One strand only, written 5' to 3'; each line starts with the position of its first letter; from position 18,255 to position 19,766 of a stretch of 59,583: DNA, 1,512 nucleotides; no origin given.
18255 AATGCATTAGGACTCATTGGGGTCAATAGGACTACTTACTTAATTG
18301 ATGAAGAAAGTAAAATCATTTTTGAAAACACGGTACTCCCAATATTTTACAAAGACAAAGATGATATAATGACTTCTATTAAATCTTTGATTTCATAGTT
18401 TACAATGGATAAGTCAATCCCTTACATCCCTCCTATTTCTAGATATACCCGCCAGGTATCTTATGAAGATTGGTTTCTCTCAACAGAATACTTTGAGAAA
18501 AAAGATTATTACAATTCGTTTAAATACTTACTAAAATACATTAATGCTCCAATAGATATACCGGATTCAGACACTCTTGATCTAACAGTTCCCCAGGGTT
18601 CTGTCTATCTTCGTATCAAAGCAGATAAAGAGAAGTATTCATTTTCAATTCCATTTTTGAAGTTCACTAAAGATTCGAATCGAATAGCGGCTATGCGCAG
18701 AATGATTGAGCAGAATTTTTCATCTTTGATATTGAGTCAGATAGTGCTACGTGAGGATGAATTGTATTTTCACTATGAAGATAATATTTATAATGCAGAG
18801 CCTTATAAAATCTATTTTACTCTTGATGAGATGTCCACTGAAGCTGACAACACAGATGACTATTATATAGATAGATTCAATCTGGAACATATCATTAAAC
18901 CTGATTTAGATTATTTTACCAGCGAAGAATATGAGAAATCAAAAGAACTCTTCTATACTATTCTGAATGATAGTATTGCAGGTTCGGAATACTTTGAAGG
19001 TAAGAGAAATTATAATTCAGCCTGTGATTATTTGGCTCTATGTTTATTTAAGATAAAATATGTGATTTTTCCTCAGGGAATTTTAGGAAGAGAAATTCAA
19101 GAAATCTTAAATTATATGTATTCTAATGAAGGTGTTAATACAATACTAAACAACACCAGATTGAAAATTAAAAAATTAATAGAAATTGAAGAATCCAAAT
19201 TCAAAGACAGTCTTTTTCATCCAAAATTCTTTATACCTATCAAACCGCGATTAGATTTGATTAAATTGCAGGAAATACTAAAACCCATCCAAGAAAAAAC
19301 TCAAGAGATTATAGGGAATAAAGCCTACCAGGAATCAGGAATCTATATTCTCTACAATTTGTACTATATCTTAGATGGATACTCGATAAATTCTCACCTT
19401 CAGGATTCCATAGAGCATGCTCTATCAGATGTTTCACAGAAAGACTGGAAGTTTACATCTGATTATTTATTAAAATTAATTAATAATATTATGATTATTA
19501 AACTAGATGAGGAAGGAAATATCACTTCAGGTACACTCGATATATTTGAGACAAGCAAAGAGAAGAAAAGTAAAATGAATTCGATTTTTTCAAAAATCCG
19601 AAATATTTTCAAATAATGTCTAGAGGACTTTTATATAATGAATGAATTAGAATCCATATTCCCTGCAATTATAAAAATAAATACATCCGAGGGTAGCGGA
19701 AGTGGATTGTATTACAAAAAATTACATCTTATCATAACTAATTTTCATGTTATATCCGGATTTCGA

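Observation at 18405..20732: Tandem genes sharing a paralogous YbjN-like domain, one fused to a trypsin-like protease and zinc ribbon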

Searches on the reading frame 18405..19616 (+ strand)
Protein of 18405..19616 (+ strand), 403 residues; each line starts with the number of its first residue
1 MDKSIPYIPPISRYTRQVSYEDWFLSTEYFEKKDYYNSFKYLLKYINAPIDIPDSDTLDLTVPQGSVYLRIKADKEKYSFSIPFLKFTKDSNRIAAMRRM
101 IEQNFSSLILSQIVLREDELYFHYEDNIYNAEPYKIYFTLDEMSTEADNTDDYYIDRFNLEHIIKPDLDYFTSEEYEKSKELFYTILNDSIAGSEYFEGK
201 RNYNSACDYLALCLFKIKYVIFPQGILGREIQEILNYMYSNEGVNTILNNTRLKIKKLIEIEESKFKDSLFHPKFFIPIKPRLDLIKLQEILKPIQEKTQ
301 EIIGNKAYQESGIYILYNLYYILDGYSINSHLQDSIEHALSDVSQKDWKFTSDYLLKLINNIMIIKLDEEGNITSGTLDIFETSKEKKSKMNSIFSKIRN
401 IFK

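Call 3: search_protein_families(library=pfam, proteins=[window:18405-19616:+], max_evalue=1)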
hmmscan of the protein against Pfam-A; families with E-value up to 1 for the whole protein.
window:18405-19616:+ (403 aa): 1 family
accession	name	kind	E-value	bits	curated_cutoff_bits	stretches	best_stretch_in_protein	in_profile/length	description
PF12177.13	Proho_convert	-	0.0026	18.2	25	1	117-135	5-23/39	Prohormone convertase enzyme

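Call 5: find_homologous_proteins(query=window:18405-19616:+)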
Query window:18405-19616:+ (403 aa): 5 proteins with E <= 0.001 among 3755 candidates.
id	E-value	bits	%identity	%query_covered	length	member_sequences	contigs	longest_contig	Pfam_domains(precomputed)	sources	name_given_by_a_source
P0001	2.4e-261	884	100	100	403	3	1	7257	-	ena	-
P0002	4.1e-127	442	49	100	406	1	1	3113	-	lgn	-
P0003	4.3e-125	436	49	100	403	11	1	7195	-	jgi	jgi:hypothetical protein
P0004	6.8e-60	221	33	100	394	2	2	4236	-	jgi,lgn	jgi:hypothetical protein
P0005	1.4e-29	121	27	86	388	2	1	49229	-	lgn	-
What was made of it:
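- Tried and rejected: The word-indexed homology search found only 5 A homologues and suggested a lineage-specific orphan (call 5).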

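Call 7: search_protein_families(library=ncbifam, proteins=[window:18405-19616:+], max_evalue=1)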
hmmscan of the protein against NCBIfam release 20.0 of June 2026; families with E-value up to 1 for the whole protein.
window:18405-19616:+ (403 aa): 1 family
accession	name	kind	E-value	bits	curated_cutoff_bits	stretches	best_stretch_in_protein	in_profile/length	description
NF041055.1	ryptide_RrrA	equivalog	0.11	12.2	45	0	350-376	5-33/41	ryptide family R-Y-crosslinked RiPP peptide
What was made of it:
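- On HtrA/DegP/DegS (S1C): All equivalog models are far below their thresholds (call 7).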

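Call 8: search_protein_families(library=padloc, proteins=[window:18405-19616:+], max_evalue=1)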
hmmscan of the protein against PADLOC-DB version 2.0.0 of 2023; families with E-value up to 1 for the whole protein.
window:18405-19616:+ (403 aa): 0 families
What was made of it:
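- A has no PADLOC hit, and B's hits cover only the generic protease domain (call 8).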

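Call 10: search_solved_structures(query=window:18405-19616:+, max_evalue=10)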
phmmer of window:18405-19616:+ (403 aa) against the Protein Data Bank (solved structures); distinct sequences matched with E-value up to 10: 4.
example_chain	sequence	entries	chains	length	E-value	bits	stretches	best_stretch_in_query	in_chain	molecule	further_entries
4qny_A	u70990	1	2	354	0.0076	18.5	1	86-129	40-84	Mitogen activated protein kinase, putative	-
9sn7_A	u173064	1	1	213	0.53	12.4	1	238-304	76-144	glutathione transferase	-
5f07_A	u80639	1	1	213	0.55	12.4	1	238-304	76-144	Putative glutathione S-transferase family protein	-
8agq_A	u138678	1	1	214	0.55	12.4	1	238-304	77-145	Glutathione transferase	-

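Call 11: find_encoding_contigs(protein=P0005, flank=6000, max_places=3)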
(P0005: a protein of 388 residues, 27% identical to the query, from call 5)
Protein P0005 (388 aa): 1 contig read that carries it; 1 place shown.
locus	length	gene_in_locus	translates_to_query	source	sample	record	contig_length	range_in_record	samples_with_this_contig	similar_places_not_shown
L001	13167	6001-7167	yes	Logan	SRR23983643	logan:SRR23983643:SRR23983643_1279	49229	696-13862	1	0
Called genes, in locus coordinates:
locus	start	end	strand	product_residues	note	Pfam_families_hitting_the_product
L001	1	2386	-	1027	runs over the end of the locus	?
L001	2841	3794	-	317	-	PF01259:SAICAR_synt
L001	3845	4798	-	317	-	PF00580:UvrD-helicase (faint), PF02562:PhoH, PF13245:AAA_19, PF13604:AAA_30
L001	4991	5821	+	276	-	PF01887:SAM_HAT_N, PF20257:SAM_HAT_C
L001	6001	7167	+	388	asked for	-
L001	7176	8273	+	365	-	PF00089:Trypsin, PF13365:Trypsin_2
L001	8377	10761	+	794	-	PF12679:ABC2_membrane_2, PF13346:ABC2_membrane_5 (weak), PF23357:DUF7088, PF09822:ABC_transp_aux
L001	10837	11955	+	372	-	PF00712:DNA_pol3_beta, PF02767:DNA_pol3_beta_2, PF02768:DNA_pol3_beta_3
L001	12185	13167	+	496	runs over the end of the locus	PF02771:Acyl-CoA_dh_N (weak), PF02770:Acyl-CoA_dh_M, PF00441:Acyl-CoA_dh_1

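Call 12: find_encoding_contigs(protein=P0004, flank=6000, max_places=3)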
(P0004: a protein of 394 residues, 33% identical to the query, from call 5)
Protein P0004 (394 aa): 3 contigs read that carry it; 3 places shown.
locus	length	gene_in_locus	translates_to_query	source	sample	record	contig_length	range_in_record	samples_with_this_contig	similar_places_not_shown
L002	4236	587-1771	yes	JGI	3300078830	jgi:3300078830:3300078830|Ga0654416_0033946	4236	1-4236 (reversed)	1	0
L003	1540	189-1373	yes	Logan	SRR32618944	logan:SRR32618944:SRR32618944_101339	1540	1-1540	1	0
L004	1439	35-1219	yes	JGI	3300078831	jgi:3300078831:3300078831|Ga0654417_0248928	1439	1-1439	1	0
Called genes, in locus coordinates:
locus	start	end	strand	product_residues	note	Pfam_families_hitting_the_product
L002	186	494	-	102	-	-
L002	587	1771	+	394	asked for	-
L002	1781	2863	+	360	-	PF00089:Trypsin, PF13365:Trypsin_2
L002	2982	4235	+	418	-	?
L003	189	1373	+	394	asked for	-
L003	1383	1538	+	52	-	?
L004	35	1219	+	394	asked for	-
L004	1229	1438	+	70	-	?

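Call 26: search_protein_representatives(alignment_id=A1)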
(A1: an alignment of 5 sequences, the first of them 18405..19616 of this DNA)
Query: 5 sequences, 401 profile positions. Proteins with E-value up to 0.001 (for the whole library): 598; up to 1e-10: 451; up to 1e-30: 172. The best 150 are listed.
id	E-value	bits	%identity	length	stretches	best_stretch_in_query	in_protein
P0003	3.0e-201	685.1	-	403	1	1-401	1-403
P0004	1.7e-177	606.9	-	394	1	1-401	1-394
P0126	4.5e-124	431.0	-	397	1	1-400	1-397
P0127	1.6e-122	425.9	-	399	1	1-393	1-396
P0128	9.2e-114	397.0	-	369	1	1-367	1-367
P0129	6.0e-104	364.7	-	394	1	1-367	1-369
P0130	1.1e-102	360.5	-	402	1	1-373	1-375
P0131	2.6e-102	359.3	-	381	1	1-369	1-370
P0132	4.4e-102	358.5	-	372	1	2-367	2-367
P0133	3.1e-101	355.8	-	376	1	7-369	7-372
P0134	3.5e-101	355.6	-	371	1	16-368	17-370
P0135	6.2e-101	354.8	-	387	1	1-369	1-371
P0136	1.6e-97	343.5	-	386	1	1-370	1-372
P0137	3.5e-96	339.1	-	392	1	1-365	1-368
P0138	3.3e-95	335.9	-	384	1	12-369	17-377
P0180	4.7e-75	269.5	-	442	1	1-375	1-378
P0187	1.2e-72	261.6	-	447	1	1-373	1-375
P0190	1.1e-70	255.2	-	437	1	1-375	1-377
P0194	1.2e-68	248.5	-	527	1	12-390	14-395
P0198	1.1e-66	242.0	-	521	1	1-380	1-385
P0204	4.4e-65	236.7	-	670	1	1-367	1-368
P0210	5.1e-63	229.9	-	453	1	1-372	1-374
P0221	1.2e-60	222.1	-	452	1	6-378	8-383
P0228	1.0e-58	215.8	-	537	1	1-359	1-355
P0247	4.2e-51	190.7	-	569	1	7-390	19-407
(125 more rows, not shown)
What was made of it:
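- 18405..19616 (+): Gene A: 403-aa partner protein. It is cytoplasmic and belongs to an uncharacterised family with at least 598 cluster representatives. The family size comes from call 26.
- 19557..19610 (+): A residues 385-402: C-terminal helix/tail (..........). It is present in the ~400-aa subgroup only and predicted with low confidence. Most family members end near profile position 367 (call 26).
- Tried and rejected: The exhaustive HMM search overturned this, finding 598 representatives (call 26).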

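Call 41: predict_structure(alignment_id=A3)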
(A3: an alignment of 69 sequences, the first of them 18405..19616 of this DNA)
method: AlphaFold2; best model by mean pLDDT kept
length: 403 residues; sequences in the alignment: 69
mean_pLDDT: 94.3   pTM: 0.88
mean pLDDT of the five models: 94.3, 93.8, 93.5, 93.1, 92.7
residues with pLDDT >= 90: 362; 70-90: 28; 50-70: 10; < 50: 3
segments of 3 or more residues with pLDDT < 50: none
pLDDT, mean of each block of 10 residues (from residue 1): 96 84 97 98 94 95 96 98 98 97 96 97 98 98 94 95 96 98 98 98 98 98 95 97 98 98 97 93 95 98 98 98 94 96 98 98 93 91 54 73 70
secondary structure, 60 per line:
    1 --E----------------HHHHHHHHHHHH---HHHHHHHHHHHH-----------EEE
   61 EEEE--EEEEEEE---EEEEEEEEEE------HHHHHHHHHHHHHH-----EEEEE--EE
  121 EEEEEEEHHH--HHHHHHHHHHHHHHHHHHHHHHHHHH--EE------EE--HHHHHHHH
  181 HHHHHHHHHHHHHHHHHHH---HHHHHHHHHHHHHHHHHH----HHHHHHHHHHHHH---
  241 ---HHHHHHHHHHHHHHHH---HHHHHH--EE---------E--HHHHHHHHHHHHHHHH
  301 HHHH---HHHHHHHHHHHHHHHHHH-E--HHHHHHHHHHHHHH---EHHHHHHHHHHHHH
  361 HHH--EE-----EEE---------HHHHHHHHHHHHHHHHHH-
elements in order: H20-31 H35-46 E58-64 E67-73 E77-86 H93-106 E112-116 E119-127 H133-158 H173-199 H203-220 H225-237 H244-259 H263-268 H285-304 H308-325 H330-343 H348-363 E373-375 H385-402
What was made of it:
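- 18405..19616 (+): The AF2 model has pLDDT 94.3 and pTM 0.88 (call 41).
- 18462..18542 (+): A residues 20-46: N-terminal helical hairpin preceding the chaperone-like domain. AF2 secondary structure shows H20-31 and H35-46 (call 41).
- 18570..18884 (+): A residues ~56-160: YbjN / T3SS-chaperone-like (TY) domain, with topology beta3-alpha-beta2-alpha. AF2 shows E58-64, E67-73, E77-86, H93-106, E112-116, E119-127 and H133-158 (call 41).
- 18921..19493 (+): A residues 173-363: all-alpha region of about nine helices with no assignable family. It is the fastest-evolving part of the pair. AF2 helices span 173-363 (call 41).
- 19557..19610 (+): AF2 shows H385-402 with pLDDT 54-73 (call 41).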

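Call 51: search_protein_families(library=pfam, proteins=[P0204, P0194, P0198, P0228, P0247, P0180, P0187, P0190, P0210, P0221], max_evalue=0.01)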
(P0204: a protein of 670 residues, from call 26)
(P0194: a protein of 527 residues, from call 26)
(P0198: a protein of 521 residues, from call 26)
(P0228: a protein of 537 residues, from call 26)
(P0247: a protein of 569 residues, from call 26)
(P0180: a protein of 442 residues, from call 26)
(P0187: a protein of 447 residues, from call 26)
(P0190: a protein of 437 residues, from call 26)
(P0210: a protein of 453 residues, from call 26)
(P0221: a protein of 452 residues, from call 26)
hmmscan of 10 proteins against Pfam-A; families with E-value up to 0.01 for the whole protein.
P0204 (670 aa): 0 families

P0194 (527 aa): 1 family
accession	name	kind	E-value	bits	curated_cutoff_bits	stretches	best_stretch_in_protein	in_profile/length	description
PF22551.1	TY-Chap1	-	0.0015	18.6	27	1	59-162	24-124/132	T3SS (YopN, CesT) and YbjN peptide-binding chaperone 1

P0198 (521 aa): 0 families

P0228 (537 aa): 0 families

P0247 (569 aa): 4 families
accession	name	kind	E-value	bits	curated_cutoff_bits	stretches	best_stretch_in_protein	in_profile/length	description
PF09346.15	SMI1_KNR4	-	2.2e-19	70.7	25.4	1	429-560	2-124/125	SMI1 / KNR4 family (SUKH-1)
PF14568.11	SUKH_6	-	6.5e-18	65.8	27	1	431-559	1-119/119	SMI1-KNR4 cell-wall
PF14567.11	SUKH_5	-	0.00016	21.9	27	0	423-455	16-48/142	SMI1-KNR4 cell-wall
PF22551.1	TY-Chap1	-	0.00019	21.5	27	1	69-170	20-120/132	T3SS (YopN, CesT) and YbjN peptide-binding chaperone 1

P0180 (442 aa): 1 family
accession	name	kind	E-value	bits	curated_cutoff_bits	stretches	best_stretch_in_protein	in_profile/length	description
PF22551.1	TY-Chap1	-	0.00064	19.8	27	1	94-161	59-125/132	T3SS (YopN, CesT) and YbjN peptide-binding chaperone 1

P0187 (447 aa): 1 family
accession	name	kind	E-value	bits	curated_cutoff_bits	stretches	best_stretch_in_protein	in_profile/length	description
PF22551.1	TY-Chap1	-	0.00062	19.9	27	1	58-164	22-128/132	T3SS (YopN, CesT) and YbjN peptide-binding chaperone 1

P0190 (437 aa): 1 family
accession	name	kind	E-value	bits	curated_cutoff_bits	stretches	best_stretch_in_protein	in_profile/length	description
PF22551.1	TY-Chap1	-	0.0034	17.4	27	1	63-166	27-130/132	T3SS (YopN, CesT) and YbjN peptide-binding chaperone 1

P0210 (453 aa): 1 family
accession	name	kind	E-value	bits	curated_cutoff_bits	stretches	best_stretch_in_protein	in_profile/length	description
PF22551.1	TY-Chap1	-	0.00011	22.3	27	1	62-163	26-127/132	T3SS (YopN, CesT) and YbjN peptide-binding chaperone 1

P0221 (452 aa): 1 family
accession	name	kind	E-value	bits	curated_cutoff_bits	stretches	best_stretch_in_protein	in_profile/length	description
PF22551.1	TY-Chap1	-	1.1e-05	25.5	27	1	65-170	27-131/132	T3SS (YopN, CesT) and YbjN peptide-binding chaperone 1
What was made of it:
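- One A homologue is fused to a SUKH-1/SMI1-KNR4 immunity-type domain (call 51).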

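Call 61: search_protein_families(library=pfam, alignment_id=A3, max_evalue=0.1)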
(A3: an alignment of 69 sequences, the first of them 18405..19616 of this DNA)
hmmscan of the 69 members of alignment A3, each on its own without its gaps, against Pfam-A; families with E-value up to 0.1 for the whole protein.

A. member 1, window:18405-19616:+ (403 aa): 1 family
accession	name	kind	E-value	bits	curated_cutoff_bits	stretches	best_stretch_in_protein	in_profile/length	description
PF12177.13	Proho_convert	-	0.0026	18.2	25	1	117-135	5-23/39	Prohormone convertase enzyme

B. families by the number of members that match (of 69 scanned): 42 families (the first 25 are shown)
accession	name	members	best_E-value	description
PF22551.1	TY-Chap1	31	1.8e-06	T3SS (YopN, CesT) and YbjN peptide-binding chaperone 1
PF05932.18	CesT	4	0.0032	Tir chaperone protein (CesT) family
PF10722.14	YbjN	3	0.0013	Putative bacterial sensory transduction regulator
PF05247.18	FlhD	2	0.06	Flagellar transcriptional activator (FlhD)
PF12896.12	ANAPC4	2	0.084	Anaphase-promoting complex, cyclosome, subunit 4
PF01417.26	ENTH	1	0.0024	ENTH domain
PF12177.13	Proho_convert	1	0.0026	Prohormone convertase enzyme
PF18095.7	PAS_12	1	0.0026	UPF0242 C-terminal PAS-like domain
PF21148.3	NSUN5_fdxn-like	1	0.0043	NOL1/NOP2/Sun domain family member 5, ferredoxin-like domain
PF13047.11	DUF3907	1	0.0073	Protein of unknown function (DUF3907)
PF23204.1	KIF21A_2nd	1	0.01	KIF21A-like domain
PF05303.17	GSKIP_dom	1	0.013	GSKIP domain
PF24715.1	YxiF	1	0.016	YxiF protein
PF18593.6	CdiI_2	1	0.017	CdiI immunity protein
PF04380.18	BMFP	1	0.02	Membrane fusogenic activity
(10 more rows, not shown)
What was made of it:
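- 18570..18884 (+): 31 of 69 family members give TY-Chap1 hits (call 61).
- On YbjN / TY-chaperone superfamily (PF10722, PF22551, CesT clan): Among family members, TY-Chap1 hits 31 of 69 (best 1.8e-6, below the gathering score) and YbjN hits 3 of 69 (call 61).
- Closest known: TY-Chap1/2/3 families of ARG-centred ADP-ribose conflict systems. Same: 31 of 69 A-family members give sub-threshold TY-Chap1 (PF22551) hits (call 61).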

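Call 62: search_solved_structures(query=A3, max_evalue=10, show_alignments=2)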
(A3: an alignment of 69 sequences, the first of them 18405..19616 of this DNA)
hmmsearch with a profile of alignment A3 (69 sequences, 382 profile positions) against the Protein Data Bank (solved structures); distinct sequences matched with E-value up to 10: 7.
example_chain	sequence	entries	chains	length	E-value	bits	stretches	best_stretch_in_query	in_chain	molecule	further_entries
2plg_A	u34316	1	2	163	8.9e-05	24.7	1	61-162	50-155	Tll0839 protein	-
7bqs_A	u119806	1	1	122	0.14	14.2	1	335-375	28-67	Nomur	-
9yi6_A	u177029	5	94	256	0.4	12.7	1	153-182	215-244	Mitochondrial genome maintenance protein MGM101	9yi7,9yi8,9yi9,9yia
8ek4_A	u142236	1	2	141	0.66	11.9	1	175-280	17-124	Ice-binding protein TIP-99a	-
2j5o_A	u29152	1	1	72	1.2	11.1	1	277-317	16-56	DNA TRANSLOCASE FTSK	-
2ve8_A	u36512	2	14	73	1.3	11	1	277-317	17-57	DNA TRANSLOCASE FTSK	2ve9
2j5p_A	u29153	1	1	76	2.1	10.3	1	275-313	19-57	DNA TRANSLOCASE FTSK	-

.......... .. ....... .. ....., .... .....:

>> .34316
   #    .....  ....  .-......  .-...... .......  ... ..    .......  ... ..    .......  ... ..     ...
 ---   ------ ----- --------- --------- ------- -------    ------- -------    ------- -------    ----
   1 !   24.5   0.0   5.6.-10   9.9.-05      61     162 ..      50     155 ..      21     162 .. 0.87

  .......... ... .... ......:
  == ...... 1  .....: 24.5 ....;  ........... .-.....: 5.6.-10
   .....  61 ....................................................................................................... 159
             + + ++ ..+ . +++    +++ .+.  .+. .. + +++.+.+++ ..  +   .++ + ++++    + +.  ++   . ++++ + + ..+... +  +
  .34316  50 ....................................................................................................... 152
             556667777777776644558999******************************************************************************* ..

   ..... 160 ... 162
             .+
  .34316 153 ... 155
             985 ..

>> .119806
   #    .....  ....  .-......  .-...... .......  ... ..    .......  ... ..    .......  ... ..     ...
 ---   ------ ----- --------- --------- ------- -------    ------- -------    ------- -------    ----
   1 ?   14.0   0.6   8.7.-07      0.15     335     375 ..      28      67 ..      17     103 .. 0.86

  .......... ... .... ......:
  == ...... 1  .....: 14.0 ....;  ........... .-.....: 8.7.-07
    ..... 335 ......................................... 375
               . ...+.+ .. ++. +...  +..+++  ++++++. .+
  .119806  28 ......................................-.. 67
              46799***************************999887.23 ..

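Call 67: search_dna_similar(query=window:18405-19616:+, collection=plasmids, mode=protein, max_evalue=0.001, max_rows=10)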
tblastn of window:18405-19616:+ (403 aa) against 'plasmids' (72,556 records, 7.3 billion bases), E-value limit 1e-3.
No match.

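Call 76: find_encoding_contigs(protein=P0228, flank=5000, max_places=3)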
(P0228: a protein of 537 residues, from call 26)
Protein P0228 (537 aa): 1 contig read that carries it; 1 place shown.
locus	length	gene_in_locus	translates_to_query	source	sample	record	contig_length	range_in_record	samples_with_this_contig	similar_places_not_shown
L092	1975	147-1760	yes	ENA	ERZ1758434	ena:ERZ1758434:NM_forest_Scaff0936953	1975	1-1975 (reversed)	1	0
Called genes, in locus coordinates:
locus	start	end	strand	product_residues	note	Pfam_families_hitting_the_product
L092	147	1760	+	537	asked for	-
